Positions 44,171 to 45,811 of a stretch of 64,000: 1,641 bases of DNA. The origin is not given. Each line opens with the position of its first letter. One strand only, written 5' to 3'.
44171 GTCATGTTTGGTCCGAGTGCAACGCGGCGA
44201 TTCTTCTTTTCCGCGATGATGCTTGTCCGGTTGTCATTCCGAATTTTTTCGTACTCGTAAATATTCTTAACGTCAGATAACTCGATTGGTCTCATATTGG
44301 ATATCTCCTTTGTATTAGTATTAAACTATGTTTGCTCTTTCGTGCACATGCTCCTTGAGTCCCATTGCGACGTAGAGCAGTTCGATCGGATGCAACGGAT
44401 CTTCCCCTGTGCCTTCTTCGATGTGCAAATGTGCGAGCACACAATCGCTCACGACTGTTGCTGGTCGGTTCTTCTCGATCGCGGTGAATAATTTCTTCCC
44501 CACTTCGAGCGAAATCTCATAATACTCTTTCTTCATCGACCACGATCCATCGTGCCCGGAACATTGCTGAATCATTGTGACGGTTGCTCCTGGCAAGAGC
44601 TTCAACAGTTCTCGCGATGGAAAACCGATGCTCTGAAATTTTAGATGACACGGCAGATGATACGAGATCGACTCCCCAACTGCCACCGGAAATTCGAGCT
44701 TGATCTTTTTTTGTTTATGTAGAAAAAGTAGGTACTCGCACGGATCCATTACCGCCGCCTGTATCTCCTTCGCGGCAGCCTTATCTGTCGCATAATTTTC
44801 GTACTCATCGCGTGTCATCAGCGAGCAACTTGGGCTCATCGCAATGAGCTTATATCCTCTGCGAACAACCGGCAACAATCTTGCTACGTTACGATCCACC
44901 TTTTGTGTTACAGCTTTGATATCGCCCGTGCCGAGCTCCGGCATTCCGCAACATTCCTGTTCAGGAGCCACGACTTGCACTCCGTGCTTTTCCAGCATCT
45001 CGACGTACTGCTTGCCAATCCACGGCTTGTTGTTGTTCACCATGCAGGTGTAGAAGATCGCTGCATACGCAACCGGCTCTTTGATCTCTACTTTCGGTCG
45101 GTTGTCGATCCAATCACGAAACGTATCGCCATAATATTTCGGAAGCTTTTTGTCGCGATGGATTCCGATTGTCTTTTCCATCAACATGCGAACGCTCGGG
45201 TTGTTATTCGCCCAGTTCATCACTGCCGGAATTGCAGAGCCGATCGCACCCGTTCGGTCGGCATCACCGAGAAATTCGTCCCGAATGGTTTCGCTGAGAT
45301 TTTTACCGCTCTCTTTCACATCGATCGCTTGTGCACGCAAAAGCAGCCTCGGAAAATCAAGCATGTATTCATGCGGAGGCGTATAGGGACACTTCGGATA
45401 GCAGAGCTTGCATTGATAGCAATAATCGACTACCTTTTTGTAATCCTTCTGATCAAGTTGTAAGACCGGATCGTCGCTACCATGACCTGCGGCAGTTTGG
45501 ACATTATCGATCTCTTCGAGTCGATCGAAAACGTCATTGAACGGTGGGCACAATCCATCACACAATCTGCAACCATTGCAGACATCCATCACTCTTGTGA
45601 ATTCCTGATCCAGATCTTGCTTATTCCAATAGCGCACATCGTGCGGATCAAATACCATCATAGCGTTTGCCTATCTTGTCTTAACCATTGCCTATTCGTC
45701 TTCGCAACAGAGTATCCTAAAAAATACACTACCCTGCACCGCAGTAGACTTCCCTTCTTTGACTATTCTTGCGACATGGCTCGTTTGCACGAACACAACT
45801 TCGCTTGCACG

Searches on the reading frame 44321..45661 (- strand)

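Call 68: search_protein_families(library=pfam, proteins=[window:44321-45661:-], max_evalue=0.0001)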
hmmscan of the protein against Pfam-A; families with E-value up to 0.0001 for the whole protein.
window:44321-45661:- (446 aa): 2 families
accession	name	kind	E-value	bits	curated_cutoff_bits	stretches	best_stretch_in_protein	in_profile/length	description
PF02754.22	CCG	-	1.6e-15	57.4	20.6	1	201-282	2-83/85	Cysteine-rich domain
PF13534.11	Fer4_17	-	4.3e-05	24.4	22.2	0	28-93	2-58/61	4Fe-4S dicluster domain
